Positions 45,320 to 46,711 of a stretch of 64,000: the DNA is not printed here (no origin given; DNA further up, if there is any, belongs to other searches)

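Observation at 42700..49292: AICE-like integration module at tRNA-Met with non-canonical cargo and no identifiable attL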

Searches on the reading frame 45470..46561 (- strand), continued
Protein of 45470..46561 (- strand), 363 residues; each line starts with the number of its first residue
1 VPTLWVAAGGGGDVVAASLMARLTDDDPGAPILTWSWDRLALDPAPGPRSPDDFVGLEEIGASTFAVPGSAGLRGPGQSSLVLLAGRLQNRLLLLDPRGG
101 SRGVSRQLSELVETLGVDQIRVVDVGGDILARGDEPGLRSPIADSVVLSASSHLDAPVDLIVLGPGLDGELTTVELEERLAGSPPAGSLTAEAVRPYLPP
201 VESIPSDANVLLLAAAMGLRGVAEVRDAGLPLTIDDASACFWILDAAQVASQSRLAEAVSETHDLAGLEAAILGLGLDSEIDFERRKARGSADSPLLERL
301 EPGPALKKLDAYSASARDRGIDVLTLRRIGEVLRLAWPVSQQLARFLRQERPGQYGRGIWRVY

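Call 113: fold_search(model_id=the predicted structure, library=pdb)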
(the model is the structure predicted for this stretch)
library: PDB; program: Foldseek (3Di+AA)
matches with E <= 10: 1083; with E <= 0.001: 0
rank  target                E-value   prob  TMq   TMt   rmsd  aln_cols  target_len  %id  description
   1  3bl6                  1.3e-02  0.20  0.16  0.22  16.3       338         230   12  Crystal structure of Staphylococcus aureus 5'-methylthioadenosine/S-adenosylhomocysteine nucleosidase in complex with fo (released 2008-06-10)
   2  1jys_A                1.4e-02  0.33  0.15  0.22  14.9       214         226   14  Crystal Structure of E. coli MTA/AdoHcy Nucleosidase (released 2002-10-01)
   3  6po4_B                1.9e-02  0.13  0.14  0.19  17.8       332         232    9  2.1 Angstrom Resolution Crystal Structure of 5'-methylthioadenosine/S-adenosylhomocysteine nucleosidase (mtnN) from Ha (released 2019-07-17)
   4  2isc_F                2.4e-02  0.16  0.12  0.17  14.7       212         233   11  Crystal structure of Purine Nucleoside Phosphorylase from Trichomonas vaginalis with DADMe-Imm-A (released 2007-06-05)
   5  4g41_A                2.7e-02  0.16  0.13  0.18  13.9       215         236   10  Crystal structure of s-adenosylhomocysteine nucleosidase from streptococcus pyogenes in complex with 5-methylthiotuber (released 2012-09-12)
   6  1p0k_A                2.8e-02  0.14  0.14  0.16  19.1       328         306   10  IPP:DMAPP isomerase type II apo structure (released 2003-06-17)
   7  6ayq_B                3.8e-02  0.20  0.15  0.22  14.2       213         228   10  Crystal structure of Campylobacter jejuni 5'-methylthioadenosine/S-adenosyl homocysteine nucleosidase (MTAN) complexed (released 2018-09-12)
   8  1nc1_A                4.0e-02  0.21  0.16  0.22  14.9       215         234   13  Crystal structure of E. coli MTA/AdoHcy nucleosidase complexed with 5'-methylthiotubercidin (MTH) (released 2003-11-25)
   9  6aym_A                4.0e-02  0.20  0.14  0.21  14.2       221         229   10  Crystal structure of Campylobacter jejuni 5'-methylthioadenosine/S-adenosyl homocysteine nucleosidase (MTAN) (released 2018-09-12)
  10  2i4t_C                4.0e-02  0.14  0.13  0.18  14.5       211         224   11  Crystal structure of Purine Nucleoside Phosphorylase from Trichomonas vaginalis with Imm-A (released 2007-06-05)
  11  3kxp_A                4.5e-02  0.20  0.19  0.23  16.5       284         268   14  Crystal Structure of E-2-(Acetamidomethylene)succinate Hydrolase (released 2010-02-09)
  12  3opv_J                4.5e-02  0.16  0.15  0.20  13.8       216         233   12  Crystal structure of E. Coli purine nucleoside phosphorylase Arg24Ala mutant (released 2011-07-13)
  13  1p0k_B                4.8e-02  0.12  0.15  0.16  18.7       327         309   11  IPP:DMAPP isomerase type II apo structure (released 2003-06-17)
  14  4bmz_A                5.4e-02  0.13  0.16  0.22  16.8       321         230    8  Structure of futalosine hydrolase mutant of Helicobacter pylori strain 26695 (released 2013-09-11)
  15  1z5n_A                5.7e-02  0.15  0.15  0.21  14.4       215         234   12  Crystal structure of MTA/AdoHcy nucleosidase Glu12Gln mutant complexed with 5-methylthioribose and adenine (released 2005-10-04)
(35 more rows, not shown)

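Call 118: search_protein_families(library=pfam, alignment_id=A2, max_evalue=1)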
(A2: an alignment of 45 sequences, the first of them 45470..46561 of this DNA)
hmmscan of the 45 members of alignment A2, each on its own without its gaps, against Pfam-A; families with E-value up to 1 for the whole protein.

A. member 1, window:45470-46561:- (363 aa): 2 families
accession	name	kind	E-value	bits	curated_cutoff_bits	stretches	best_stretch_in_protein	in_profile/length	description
PF06626.17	DUF1152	-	1.1e-68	232.1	27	1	4-287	1-294/295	Protein of unknown function (DUF1152)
PF19599.4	DUF6104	-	0.14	12.9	27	1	318-347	5-33/58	Family of unknown function (DUF6104)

B. families by the number of members that match (of 45 scanned): 20 families
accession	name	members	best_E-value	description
PF06626.17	DUF1152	45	4.3e-82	Protein of unknown function (DUF1152)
PF06833.16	MdcE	1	0.00052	Malonate decarboxylase gamma subunit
PF20028.4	VMAP-C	1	0.025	vWA-MoxR associated protein C-terminal domain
PF04697.18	Pinin_SDK_N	1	0.045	pinin/SDK conserved region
PF19574.5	LolA_3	1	0.066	Outer membrane lipoprotein carrier protein LolA-like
PF01575.25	MaoC_dehydratas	1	0.081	MaoC like domain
PF17203.10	sCache_3_2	1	0.11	Single cache domain 3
PF24039.1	DUF7348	1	0.11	Domain of unknown function (DUF7348)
PF11173.13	DUF2960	1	0.12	Protein of unknown function (DUF2960)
PF13605.11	DUF4141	1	0.12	Domain of unknown function (DUF4141)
PF10531.15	SLBB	1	0.12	SLBB domain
PF19599.4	DUF6104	1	0.14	Family of unknown function (DUF6104)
PF18834.6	LPD22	1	0.15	Large polyvalent protein associated domain 22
PF05974.18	DUF892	1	0.16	Domain of unknown function (DUF892)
PF05120.17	GvpG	1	0.17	Gas vesicle protein G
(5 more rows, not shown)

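Call 125: fold_search(model_id=the predicted structure, library=viral)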
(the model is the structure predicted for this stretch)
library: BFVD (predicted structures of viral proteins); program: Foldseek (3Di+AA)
matches with E <= 10: 466; with E <= 0.001: 3
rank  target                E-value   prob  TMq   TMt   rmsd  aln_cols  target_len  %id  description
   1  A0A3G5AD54            1.3e-10  1.00  0.58  0.66   8.5       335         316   17  DUF1152 domain-containing protein [Hyperionvirus sp.]
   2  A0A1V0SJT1            1.8e-10  1.00  0.55  0.52   5.7       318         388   14  DUF1152 domain-containing protein [Klosneuvirus KNV1]
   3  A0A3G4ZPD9            1.2e-04  1.00  0.30  0.44  16.4       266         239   14  Uncharacterized protein (Fragment) [Terrestrivirus sp.]
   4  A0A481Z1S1            1.2e-02  0.57  0.26  0.25  14.4       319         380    8  FtsJ-like methyltransferase [Pithovirus LCPAC001]
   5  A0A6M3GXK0            2.1e-02  0.33  0.22  0.15  17.7       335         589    9  L protein (Fragment) [Cytorhabdovirus sp.]
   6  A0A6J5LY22            4.0e-02  0.23  0.17  0.22  11.7       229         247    9  Alpha/beta hydrolase fold-1 [uncultured Caudovirales phage]
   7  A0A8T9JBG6            5.6e-02  0.14  0.20  0.12  22.2       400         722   12  (no name in the UniProt tables at hand)
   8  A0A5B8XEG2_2          6.3e-02  0.21  0.24  0.09  15.7       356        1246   13  RNA-directed RNA polymerase [Culverton virus]
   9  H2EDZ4                6.3e-02  0.12  0.22  0.17  19.0       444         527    9  Putative FtsJ-like methyl transferase [Moumouvirus sp. 'Monve']
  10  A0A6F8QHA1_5          7.1e-02  0.21  0.23  0.07  14.8       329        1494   12  (no name in the UniProt tables at hand)
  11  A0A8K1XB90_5          1.1e-01  0.16  0.22  0.07  19.5       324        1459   12  (no name in the UniProt tables at hand)
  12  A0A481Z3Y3            1.2e-01  0.20  0.25  0.24  14.9       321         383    7  FtsJ-like methyltransferase [Pithovirus LCPAC104]
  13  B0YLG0                1.5e-01  0.11  0.18  0.18  18.1       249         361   10  Uncharacterized protein [Glossina hytrovirus (isolate Glossina pallidipes/Ethiopia/Seibersdorf/-)]
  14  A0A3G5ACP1            1.5e-01  0.08  0.16  0.10  21.6       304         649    8  Dynamin N-terminal domain-containing protein [Satyrvirus sp.]
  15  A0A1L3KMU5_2          1.7e-01  0.13  0.24  0.10  19.7       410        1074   11  RNA-directed RNA polymerase L [Hubei odonate virus 10]
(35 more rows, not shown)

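Call 130: search_protein_families(library=pfam, proteins=[L061:4393-4899:+, L043:1-1443:-, L056:200-1126:-, L028:1059-2357:+, L028:5813-7057:-, L031:3979-4473:-, L031:2893-3948:+, L037:3648-4862:+, L023:3253-4620:-, L023:4620-5027:-], max_evalue=0.001)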
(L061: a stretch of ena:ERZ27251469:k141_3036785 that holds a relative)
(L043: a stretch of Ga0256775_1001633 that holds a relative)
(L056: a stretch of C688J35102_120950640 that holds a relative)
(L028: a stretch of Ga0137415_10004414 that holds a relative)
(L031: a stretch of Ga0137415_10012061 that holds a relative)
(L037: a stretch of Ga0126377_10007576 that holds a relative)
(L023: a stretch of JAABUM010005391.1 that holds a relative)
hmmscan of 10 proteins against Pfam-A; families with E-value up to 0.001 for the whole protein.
L061:4393-4899:+ (169 aa): 10 families
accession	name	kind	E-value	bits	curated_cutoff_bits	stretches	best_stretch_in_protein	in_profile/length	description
PF13565.12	HTH_32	-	1.8e-15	57.7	33.7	1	32-107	1-73/73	Homeodomain-like domain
PF13518.12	HTH_28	-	2.8e-15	56.5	25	1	4-56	1-52/52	Helix-turn-helix domain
PF13384.12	HTH_23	-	7.8e-13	48.3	24.6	1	3-48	5-49/50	Homeodomain-like domain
PF13551.12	HTH_29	-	4e-09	36.9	28.1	1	16-57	11-55/64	Winged helix-turn helix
PF13011.12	LZ_Tnp_IS481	-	5.8e-07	30.2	22.2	1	12-68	21-78/85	leucine-zipper of insertion element IS481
PF01527.26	HTH_Tnp_1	-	1e-06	29.3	24.1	1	3-51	10-57/75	Transposase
PF06056.18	Terminase_5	-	2.7e-05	24.4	20.3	1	18-50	15-46/58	Putative ATPase subunit of terminase (gpP-like)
PF13542.12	HTH_Tnp_ISL3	-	0.00025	20.9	27.4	1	16-40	27-50/51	Helix-turn-helix domain of transposase family ISL3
PF00665.32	rve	-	0.00055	20.6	32.6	0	132-167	3-38/102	Integrase core domain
PF08281.18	Sigma70_r4_2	-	0.00091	19.3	25.7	0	2-39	12-49/54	Sigma-70, region 4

L043:1-1443:- (481 aa): 1 family
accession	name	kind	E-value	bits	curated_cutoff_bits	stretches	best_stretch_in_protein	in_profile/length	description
PF01580.24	FtsK_SpoIIIE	-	3.4e-07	30.4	24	1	198-385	22-193/221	FtsK/SpoIIIE family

L056:200-1126:- (309 aa): 0 families

L028:1059-2357:+ (433 aa): 4 families
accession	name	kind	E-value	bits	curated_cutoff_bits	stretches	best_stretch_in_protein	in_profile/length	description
PF00441.29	Acyl-CoA_dh_1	-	5.7e-32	111.4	22.4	1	247-398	1-150/150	Acyl-CoA dehydrogenase, C-terminal domain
PF02770.24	Acyl-CoA_dh_M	-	3.2e-21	75.7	33.3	1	135-217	1-83/97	Acyl-CoA dehydrogenase, middle domain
PF02771.21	Acyl-CoA_dh_N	-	2.4e-13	50.9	22.9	1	8-131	2-113/113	Acyl-CoA dehydrogenase, N-terminal domain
PF08028.16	Acyl-CoA_dh_2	-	2.4e-08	34.8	22.7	1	264-373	3-120/134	Acyl-CoA dehydrogenase, C-terminal domain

L028:5813-7057:- (415 aa): 1 family
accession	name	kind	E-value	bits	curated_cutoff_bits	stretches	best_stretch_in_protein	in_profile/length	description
PF00067.27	p450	-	1.4e-27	97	22.8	1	191-377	207-426/462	Cytochrome P450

L031:3979-4473:- (165 aa): 1 family
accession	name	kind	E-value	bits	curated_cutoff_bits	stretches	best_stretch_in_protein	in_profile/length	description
PF07883.17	Cupin_2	-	4.3e-08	33.2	27.2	1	40-96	3-58/70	Cupin domain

L031:2893-3948:+ (352 aa): 1 family
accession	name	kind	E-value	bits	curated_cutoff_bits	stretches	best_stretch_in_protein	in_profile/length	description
PF00248.27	Aldo_ket_red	-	3.3e-50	171.3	24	1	35-335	1-287/291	Aldo/keto reductase family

L037:3648-4862:+ (405 aa): 0 families

L023:3253-4620:- (456 aa): 7 families
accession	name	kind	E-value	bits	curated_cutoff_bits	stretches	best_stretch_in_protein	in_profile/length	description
PF01580.24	FtsK_SpoIIIE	-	2.2e-31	109.5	24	2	156-265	14-131/221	FtsK/SpoIIIE family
PF13191.12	AAA_16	-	5.5e-05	24.2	32.6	1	180-284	24-141/167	AAA ATPase domain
PF13555.12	AAA_29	-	7.3e-05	22.9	27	1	182-205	24-47/61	P-loop containing region of AAA domain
PF20703.3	nSTAND1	-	8.2e-05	22.8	27.1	1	177-302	30-141/379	Novel STAND NTPase 1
PF13401.12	AAA_22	-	0.0003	21.6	27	1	184-293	9-97/130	AAA domain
PF00437.27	T2SSE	-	0.00041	19.6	24.9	1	183-215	145-177/370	Type II/IV secretion system protein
PF25199.1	nSTAND_NTPase5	-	0.00091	19.5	34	0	181-208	42-69/145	Novel STAND NTPase 5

L023:4620-5027:- (136 aa): 0 families
